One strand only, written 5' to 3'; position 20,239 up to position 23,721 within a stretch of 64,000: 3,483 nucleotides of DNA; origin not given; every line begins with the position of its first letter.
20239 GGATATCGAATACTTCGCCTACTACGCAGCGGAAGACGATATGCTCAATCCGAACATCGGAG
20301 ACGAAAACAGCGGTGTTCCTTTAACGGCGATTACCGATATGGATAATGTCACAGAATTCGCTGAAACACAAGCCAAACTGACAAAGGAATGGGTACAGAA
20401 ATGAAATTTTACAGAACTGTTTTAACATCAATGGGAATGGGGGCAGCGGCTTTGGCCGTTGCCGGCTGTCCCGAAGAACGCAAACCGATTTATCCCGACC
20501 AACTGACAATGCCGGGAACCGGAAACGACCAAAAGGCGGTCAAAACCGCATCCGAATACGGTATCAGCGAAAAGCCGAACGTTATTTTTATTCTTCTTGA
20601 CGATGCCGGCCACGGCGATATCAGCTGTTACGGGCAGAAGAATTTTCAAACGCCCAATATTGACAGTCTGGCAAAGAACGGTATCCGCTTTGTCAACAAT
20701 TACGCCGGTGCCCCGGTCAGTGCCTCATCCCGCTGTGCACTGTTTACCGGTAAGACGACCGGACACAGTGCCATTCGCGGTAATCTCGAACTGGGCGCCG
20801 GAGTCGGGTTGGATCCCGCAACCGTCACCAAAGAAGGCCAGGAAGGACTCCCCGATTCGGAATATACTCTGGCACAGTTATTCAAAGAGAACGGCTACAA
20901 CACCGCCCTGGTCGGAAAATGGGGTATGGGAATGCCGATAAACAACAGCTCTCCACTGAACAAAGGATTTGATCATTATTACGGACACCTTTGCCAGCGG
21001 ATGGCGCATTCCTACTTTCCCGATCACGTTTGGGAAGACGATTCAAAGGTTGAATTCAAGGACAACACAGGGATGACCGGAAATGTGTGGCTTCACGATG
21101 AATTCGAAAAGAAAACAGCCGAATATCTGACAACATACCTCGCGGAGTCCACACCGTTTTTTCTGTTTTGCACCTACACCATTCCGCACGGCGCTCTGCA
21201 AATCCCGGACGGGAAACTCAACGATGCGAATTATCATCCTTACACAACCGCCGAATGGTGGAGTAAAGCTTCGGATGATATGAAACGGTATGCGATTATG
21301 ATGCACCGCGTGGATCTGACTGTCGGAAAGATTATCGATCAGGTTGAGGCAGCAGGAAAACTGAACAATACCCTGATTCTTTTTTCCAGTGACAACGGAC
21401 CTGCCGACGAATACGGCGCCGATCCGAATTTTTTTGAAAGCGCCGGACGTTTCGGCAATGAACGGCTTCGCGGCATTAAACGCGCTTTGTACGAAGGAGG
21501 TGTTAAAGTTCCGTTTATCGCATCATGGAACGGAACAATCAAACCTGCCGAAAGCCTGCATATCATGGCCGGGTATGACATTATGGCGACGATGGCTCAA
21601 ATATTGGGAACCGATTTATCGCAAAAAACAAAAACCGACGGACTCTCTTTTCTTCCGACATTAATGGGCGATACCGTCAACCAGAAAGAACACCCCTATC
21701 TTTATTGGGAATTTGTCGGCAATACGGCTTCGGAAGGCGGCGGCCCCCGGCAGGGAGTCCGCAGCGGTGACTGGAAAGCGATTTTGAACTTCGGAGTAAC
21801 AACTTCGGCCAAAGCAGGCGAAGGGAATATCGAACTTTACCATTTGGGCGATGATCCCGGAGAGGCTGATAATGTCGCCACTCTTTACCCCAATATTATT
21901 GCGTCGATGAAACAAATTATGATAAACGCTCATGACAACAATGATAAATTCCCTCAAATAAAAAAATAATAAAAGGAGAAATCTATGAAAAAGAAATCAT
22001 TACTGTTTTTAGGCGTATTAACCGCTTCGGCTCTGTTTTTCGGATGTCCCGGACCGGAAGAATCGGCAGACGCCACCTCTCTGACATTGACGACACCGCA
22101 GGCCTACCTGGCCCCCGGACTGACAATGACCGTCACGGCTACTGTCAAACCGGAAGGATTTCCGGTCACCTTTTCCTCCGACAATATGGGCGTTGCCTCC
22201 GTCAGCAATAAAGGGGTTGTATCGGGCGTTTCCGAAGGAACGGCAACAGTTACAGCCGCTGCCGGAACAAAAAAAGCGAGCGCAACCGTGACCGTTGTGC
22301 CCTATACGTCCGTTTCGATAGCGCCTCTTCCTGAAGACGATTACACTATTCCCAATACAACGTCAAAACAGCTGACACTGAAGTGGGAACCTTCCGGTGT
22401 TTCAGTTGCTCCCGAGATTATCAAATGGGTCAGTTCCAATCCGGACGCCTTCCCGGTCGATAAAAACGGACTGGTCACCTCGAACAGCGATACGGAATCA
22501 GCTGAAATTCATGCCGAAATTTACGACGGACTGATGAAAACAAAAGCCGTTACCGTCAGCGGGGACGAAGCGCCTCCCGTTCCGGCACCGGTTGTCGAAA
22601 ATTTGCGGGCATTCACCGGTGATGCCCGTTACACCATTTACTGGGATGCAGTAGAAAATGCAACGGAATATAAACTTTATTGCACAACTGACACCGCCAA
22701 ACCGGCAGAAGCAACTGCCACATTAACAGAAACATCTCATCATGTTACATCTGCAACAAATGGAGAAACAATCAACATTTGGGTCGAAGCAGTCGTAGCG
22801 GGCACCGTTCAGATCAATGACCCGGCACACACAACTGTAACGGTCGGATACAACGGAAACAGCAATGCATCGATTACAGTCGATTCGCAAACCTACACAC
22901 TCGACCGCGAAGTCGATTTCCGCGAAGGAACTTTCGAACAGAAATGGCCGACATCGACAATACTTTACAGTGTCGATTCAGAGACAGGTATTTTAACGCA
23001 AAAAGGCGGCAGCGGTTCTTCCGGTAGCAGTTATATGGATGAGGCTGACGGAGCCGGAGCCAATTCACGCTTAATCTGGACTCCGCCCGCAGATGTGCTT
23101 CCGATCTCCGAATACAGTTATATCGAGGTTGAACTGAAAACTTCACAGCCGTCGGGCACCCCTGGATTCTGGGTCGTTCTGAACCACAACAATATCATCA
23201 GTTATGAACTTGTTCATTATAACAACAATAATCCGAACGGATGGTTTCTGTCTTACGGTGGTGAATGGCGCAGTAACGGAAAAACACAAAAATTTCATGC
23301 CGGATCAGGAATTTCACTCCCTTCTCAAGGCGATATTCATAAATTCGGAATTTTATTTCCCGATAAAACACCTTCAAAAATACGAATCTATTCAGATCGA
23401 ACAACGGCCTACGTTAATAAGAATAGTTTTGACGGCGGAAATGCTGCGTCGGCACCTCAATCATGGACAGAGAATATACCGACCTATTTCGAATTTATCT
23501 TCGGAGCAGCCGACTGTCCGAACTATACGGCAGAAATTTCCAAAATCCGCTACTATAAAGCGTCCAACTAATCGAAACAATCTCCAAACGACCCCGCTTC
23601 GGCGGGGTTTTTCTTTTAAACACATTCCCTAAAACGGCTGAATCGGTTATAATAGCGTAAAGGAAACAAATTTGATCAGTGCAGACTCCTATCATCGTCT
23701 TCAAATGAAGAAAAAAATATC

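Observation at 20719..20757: Sulfatase-family lipoprotein lacking the C/S-x-P-x-R formylglycine motif (S-A-S-S-R-C instead)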

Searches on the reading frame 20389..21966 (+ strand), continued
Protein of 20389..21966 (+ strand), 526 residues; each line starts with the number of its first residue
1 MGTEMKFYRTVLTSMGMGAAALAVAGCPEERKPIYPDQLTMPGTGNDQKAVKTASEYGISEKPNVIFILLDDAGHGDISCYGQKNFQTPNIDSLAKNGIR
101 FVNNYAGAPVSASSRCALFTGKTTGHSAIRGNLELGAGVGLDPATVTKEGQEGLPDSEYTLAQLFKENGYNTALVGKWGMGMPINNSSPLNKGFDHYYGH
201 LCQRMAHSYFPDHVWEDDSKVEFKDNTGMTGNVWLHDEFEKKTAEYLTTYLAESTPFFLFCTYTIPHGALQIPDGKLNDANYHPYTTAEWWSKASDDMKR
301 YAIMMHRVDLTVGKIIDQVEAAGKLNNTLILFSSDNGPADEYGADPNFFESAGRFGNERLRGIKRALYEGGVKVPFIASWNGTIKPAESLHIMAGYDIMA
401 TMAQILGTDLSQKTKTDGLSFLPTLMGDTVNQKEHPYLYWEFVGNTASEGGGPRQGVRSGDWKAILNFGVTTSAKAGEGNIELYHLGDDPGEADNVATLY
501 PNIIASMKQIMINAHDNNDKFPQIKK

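Call 16: find_encoding_contigs(protein=P0005, flank=10000, max_places=3)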
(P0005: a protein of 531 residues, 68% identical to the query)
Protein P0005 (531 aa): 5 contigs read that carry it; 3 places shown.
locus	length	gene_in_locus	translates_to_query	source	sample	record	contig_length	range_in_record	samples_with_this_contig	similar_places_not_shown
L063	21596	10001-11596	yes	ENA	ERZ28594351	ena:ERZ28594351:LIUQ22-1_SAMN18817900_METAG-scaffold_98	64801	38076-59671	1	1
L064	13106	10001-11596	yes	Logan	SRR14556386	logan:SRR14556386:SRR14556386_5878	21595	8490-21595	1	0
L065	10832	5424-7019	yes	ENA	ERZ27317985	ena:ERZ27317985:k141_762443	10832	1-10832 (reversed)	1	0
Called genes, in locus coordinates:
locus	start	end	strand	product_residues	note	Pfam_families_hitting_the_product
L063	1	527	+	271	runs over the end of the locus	PF16258:DUF4912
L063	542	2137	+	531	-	PF03065:Glyco_hydro_57, PF09210:BE_C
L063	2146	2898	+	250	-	PF23023:Anti-Pycsar_Apyc1 (weak), PF00753:Lactamase_B, PF13483:Lactamase_B_3 (weak), PF12706:Lactamase_B_2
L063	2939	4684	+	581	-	PF00501:AMP-binding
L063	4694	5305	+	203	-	PF01965:DJ-1_PfpI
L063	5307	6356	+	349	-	PF04748:Polysacc_deac_2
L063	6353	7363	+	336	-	PF00814:TsaD, PF22521:HypF_C_2 (weak)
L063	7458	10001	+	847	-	PF20578:aBig_2 (faint)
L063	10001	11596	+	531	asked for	PF00884:Sulfatase, PF01663:Phosphodiest (weak), PF16347:SGSH_C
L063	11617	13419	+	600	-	PF26918:Ig_Eae (faint), PF22359:Big-like (faint), PF02368:Big_2, PF26182:Ig_NUP210_5th (weak)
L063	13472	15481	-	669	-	PF02838:Glyco_hydro_20b, PF00728:Glyco_hydro_20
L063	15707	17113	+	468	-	PF02321:OEP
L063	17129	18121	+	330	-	PF25917:BSH_RND, PF25954:Beta-barrel_RND_2 (weak), PF25967:RND-MFP_C (weak), PF25989:YknX_C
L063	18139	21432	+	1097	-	PF00873:ACR_tran, PF03176:MMPL (faint)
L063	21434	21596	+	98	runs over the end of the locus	-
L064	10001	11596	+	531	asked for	PF00884:Sulfatase, PF01663:Phosphodiest (weak), PF16347:SGSH_C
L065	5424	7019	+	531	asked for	PF00884:Sulfatase, PF01663:Phosphodiest (weak), PF16347:SGSH_C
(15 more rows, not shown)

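Call 42: find_related_loci(query=window:20389-21966:+, collection=metagenome_contigs, flank=10000)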
Query window:20389-21966:+ (526 aa) in metagenome_contigs; peptide patterns used: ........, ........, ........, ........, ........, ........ (x = any residue, [..] = any of these).
69 stretches matched a pattern; 40 encode a relative of the query (tblastn E <= 1e-3); 40 distinct loci.
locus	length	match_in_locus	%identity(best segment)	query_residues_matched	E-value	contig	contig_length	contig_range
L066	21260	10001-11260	39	62-515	1e-89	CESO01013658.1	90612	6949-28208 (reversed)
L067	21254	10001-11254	38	60-511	2e-82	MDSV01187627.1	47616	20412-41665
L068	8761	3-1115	36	117-521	4e-64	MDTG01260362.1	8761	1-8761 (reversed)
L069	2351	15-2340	31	61-521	1e-46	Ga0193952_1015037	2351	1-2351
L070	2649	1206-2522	29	59-509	4e-46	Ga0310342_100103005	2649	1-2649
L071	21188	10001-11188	30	60-511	3e-44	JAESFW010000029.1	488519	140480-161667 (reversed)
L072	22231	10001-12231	29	60-510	2e-43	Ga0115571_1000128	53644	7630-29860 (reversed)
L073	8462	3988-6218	29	60-510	8e-43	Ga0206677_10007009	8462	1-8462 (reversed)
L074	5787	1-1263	29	64-510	2e-42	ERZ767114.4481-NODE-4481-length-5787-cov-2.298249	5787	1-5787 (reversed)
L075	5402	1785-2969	26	58-509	1e-40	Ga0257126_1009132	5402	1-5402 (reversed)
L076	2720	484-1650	27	61-497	1e-39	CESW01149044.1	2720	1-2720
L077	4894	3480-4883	31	60-409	1e-38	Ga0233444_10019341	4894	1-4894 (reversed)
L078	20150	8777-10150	40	44-521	6e-102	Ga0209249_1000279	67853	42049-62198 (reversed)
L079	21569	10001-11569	25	63-511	2e-29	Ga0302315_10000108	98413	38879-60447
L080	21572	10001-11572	26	63-511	5e-29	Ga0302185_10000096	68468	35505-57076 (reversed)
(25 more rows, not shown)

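Call 43: find_encoding_contigs(protein=P0002, flank=10000, max_places=2)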
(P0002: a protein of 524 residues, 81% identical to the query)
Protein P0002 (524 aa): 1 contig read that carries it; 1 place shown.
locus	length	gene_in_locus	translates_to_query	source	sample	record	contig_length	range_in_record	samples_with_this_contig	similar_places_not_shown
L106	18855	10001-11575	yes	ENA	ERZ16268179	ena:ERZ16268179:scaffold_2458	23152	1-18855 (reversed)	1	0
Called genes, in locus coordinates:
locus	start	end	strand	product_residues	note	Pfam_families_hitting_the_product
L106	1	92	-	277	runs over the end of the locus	PF00398:RrnaAD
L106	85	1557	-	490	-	PF03772:Competence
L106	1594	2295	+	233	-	PF02517:Rce1-like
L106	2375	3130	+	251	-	-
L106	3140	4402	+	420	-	PF00202:Aminotran_3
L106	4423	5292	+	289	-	PF13292:DXP_synthase_N (faint), PF00456:Transketolase_N, PF00676:E1_dh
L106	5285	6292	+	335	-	PF02779:Transket_pyr, PF02780:Transketolase_C, PF22613:Transketolase_C_1 (weak)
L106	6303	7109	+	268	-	-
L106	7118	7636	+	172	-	PF00903:Glyoxalase, PF12681:Glyoxalase_2 (faint), PF13669:Glyoxalase_4 (weak)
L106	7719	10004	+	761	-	PF20578:aBig_2 (weak)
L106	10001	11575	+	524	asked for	PF00884:Sulfatase, PF01663:Phosphodiest (weak), PF16347:SGSH_C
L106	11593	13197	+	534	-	PF02368:Big_2, PF26182:Ig_NUP210_5th (faint), PF22359:Big-like, PF02368:Big_2 (weak)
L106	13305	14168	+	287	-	PF13509:S1_2, PF17783:WHD_CvfB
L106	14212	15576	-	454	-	-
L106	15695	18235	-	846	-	-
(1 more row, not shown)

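Call 44: find_encoding_contigs(protein=P0004, flank=10000, max_places=2)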
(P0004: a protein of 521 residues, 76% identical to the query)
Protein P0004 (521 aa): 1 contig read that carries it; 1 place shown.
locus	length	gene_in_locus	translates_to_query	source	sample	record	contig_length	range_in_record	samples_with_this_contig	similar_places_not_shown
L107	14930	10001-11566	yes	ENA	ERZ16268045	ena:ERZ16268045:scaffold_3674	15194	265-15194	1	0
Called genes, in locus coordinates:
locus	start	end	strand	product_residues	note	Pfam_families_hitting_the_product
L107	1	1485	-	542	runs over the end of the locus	PF00118:Cpn60_TCP1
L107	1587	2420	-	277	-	PF00398:RrnaAD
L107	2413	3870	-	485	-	PF03772:Competence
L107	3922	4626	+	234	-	PF02517:Rce1-like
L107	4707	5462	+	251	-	PF02036:SCP2 (faint)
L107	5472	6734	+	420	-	PF00202:Aminotran_3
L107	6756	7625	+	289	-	PF00456:Transketolase_N, PF00676:E1_dh, PF13292:DXP_synthase_N (weak)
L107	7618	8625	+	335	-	PF02779:Transket_pyr, PF02780:Transketolase_C, PF22613:Transketolase_C_1 (weak)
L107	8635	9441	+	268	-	-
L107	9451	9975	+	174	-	PF00903:Glyoxalase, PF13669:Glyoxalase_4 (weak)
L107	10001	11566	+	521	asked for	PF00884:Sulfatase, PF01663:Phosphodiest (weak), PF16347:SGSH_C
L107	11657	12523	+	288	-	PF13509:S1_2, PF00575:S1 (faint), PF17783:WHD_CvfB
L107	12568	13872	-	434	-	-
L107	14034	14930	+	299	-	?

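Call 45: find_encoding_contigs(protein=P0009, flank=10000, max_places=2)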
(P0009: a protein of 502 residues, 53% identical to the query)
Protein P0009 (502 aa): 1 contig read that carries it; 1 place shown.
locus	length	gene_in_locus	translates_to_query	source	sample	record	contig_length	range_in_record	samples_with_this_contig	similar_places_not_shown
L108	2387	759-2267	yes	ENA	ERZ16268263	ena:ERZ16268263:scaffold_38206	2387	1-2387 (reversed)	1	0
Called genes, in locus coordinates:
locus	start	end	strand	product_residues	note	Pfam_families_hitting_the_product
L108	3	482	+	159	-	?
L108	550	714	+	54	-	PF00301:Rubredoxin, PF21349:RUBY_RBDX (faint)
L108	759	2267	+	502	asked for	PF00884:Sulfatase, PF01663:Phosphodiest (faint), PF16347:SGSH_C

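Call 46: find_encoding_contigs(protein=P0006, flank=10000, max_places=2)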
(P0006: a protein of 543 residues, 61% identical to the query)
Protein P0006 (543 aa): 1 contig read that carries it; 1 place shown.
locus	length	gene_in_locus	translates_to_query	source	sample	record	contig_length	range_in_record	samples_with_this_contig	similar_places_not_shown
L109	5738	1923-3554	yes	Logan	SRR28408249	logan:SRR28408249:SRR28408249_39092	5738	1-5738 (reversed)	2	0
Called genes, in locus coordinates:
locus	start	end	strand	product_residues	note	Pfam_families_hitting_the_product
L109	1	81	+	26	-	?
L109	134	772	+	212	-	PF01135:PCMT (weak), PF01596:Methyltransf_3, PF08704:GCD14 (faint), PF13847:Methyltransf_31, PF08241:Methyltransf_11 (weak), PF13578:Methyltransf_24, PF13649:Methyltransf_25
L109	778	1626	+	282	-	PF02401:LYTB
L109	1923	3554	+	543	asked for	PF00884:Sulfatase, PF16347:SGSH_C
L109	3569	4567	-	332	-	PF13528:Glyco_trans_1_3 (weak), PF04101:Glyco_tran_28_C (weak), PF13528:Glyco_trans_1_3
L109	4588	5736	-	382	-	?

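Call 53: list_cluster_members(proteins=[P0001, P0002, P0003, P0004, P0007, P0005])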
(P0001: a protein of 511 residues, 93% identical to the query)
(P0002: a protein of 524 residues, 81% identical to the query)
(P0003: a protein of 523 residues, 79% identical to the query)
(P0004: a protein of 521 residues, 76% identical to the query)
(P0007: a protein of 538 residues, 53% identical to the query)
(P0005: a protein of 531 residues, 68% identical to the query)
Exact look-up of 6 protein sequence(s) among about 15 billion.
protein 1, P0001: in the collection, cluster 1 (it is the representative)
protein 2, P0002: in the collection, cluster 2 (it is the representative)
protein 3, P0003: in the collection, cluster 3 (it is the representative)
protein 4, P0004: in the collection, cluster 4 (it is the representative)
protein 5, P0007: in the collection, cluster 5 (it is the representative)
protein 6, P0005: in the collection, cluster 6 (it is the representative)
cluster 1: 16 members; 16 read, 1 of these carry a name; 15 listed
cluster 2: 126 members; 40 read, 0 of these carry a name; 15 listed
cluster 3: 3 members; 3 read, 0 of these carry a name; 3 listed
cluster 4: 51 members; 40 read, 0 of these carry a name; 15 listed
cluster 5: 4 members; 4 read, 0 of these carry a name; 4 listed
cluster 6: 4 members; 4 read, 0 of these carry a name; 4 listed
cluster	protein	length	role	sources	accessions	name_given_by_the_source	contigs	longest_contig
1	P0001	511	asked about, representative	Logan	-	-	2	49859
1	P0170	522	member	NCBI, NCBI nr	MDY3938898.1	MAG: sulfatase-like hydrolase/transferase [Spirochaetia bacterium] | sulfatase-like hydrolase/transferase [Spirochaetia bacterium]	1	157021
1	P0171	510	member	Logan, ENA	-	-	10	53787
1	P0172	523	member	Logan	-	-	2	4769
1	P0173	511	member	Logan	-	-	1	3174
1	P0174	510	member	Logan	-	-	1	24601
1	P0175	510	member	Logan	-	-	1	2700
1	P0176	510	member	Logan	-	-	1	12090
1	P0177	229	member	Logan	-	-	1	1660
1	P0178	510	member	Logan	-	-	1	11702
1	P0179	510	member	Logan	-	-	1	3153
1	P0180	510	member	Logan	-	-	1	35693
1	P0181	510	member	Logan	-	-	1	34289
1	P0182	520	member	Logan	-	-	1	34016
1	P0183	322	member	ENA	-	-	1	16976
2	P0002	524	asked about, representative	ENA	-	-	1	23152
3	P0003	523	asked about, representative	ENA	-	-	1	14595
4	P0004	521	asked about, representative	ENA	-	-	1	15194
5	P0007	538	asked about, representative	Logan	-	-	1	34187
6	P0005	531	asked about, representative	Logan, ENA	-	-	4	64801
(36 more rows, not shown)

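Call 57: search_protein_representatives(protein=window:20389-21966:+)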
Query: 526 residues. Proteins with E-value up to 0.001 (for the whole library): 77527; up to 1e-10: 23598; up to 1e-30: 3521. The best 150 are listed.
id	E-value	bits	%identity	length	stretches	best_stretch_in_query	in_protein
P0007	4.1e-182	622.9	56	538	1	9-518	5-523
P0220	2.2e-109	382.8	35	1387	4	61-519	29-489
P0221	1.9e-103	363.3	47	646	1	50-524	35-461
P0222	1.6e-102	360.2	35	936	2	58-497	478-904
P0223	3.6e-97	342.6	42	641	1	50-521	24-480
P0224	5.8e-95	335.3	46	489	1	60-508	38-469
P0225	1.9e-92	327.0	43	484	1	60-522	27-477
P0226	3.9e-92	325.9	44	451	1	59-523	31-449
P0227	4.6e-92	325.7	43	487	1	59-516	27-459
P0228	9.3e-92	324.7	44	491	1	61-524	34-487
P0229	4.3e-91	322.5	43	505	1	52-517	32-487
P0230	7.1e-91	321.8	42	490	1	60-507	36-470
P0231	1.5e-90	320.7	42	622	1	61-522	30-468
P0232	1.7e-90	320.5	41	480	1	57-517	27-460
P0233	3.7e-90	319.4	42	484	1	61-521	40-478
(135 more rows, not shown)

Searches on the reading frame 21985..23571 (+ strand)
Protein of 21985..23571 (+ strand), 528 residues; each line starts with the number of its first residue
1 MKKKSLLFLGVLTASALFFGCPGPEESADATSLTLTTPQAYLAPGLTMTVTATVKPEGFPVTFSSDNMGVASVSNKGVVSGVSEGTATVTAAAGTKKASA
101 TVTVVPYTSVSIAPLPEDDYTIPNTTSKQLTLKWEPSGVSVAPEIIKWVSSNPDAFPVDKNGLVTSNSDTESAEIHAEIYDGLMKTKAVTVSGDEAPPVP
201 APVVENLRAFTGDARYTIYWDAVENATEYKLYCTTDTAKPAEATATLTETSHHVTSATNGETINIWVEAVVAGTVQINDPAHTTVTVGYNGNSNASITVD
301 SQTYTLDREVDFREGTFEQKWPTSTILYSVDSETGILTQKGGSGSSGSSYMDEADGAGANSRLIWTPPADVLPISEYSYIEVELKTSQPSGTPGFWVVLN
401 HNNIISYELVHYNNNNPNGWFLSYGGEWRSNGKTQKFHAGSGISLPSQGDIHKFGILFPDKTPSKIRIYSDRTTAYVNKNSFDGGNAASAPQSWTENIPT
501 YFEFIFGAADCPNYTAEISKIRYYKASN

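Call 10: search_protein_families(library=pfam, proteins=[window:21985-23571:+], max_evalue=0.001)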
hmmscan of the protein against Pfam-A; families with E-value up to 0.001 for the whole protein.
window:21985-23571:+ (528 aa): 2 families
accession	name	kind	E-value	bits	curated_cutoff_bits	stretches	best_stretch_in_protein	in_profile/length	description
PF02368.24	Big_2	-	2.6e-11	43.8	22.8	1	30-103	2-78/79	Bacterial Ig-like domain (group 2)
PF22359.2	Big-like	-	5.6e-08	33.3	27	1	61-104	3-46/48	Bacterial Ig-like domain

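Call 40: search_solved_structures(query=window:21985-23568:+, show_alignments=1, max_evalue=1)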
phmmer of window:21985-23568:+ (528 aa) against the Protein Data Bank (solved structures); distinct sequences matched with E-value up to 1: 18.
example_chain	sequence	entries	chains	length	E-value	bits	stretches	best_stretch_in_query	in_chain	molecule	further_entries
7x30_P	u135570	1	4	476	4.3e-08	35.3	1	24-200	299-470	Hoc-like protein ORF90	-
7quz_AAA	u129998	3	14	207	1e-05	27.5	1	29-112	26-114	Beta-1,3-glucanase bglH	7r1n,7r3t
9cuy_c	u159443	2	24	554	0.00061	21.6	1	31-107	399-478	Short tail fiber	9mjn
9ifo_A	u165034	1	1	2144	0.028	16.2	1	61-217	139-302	Teneurin-Like Protein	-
9pt5_A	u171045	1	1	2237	0.035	15.8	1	62-216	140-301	Teneurin-like protein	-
8k9r_B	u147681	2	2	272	0.06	15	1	421-492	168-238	Green fluorescent protein,Complement decay-accelerating factor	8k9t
8imx_D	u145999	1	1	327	0.087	14.5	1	421-492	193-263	UL16-binding protein 2,GFP-like fluorescent chromoprotein cFP484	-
8zdj_S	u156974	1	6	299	0.12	14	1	26-105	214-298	Tail Tube Protein (gp13)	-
8zdl_S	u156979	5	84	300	0.12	14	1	26-105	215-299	Tail Tube Protein (gp13)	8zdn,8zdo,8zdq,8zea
9jqy_A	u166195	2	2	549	0.13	13.9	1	421-491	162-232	GFP-like fluorescent chromoprotein,Prostaglandin E2 receptor EP4 subtype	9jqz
5m0a_A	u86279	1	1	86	0.15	13.8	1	215-271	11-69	Fibronectin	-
4tza_C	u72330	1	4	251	0.22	13.2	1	421-489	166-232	Fluorescent Protein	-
8tjh_A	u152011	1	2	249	0.24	13.1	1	421-489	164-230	extreme thermostable green fluorescent protein (TGP-E)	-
9jro_A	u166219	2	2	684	0.28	12.8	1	421-489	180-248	GFP-like fluorescent chromoprotein,Prostaglandin E2 receptor EP2 subtype,Soluble cytochrom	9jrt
9c26_A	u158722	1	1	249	0.46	12.1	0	421-489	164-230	Cyan thermostable protein 0.5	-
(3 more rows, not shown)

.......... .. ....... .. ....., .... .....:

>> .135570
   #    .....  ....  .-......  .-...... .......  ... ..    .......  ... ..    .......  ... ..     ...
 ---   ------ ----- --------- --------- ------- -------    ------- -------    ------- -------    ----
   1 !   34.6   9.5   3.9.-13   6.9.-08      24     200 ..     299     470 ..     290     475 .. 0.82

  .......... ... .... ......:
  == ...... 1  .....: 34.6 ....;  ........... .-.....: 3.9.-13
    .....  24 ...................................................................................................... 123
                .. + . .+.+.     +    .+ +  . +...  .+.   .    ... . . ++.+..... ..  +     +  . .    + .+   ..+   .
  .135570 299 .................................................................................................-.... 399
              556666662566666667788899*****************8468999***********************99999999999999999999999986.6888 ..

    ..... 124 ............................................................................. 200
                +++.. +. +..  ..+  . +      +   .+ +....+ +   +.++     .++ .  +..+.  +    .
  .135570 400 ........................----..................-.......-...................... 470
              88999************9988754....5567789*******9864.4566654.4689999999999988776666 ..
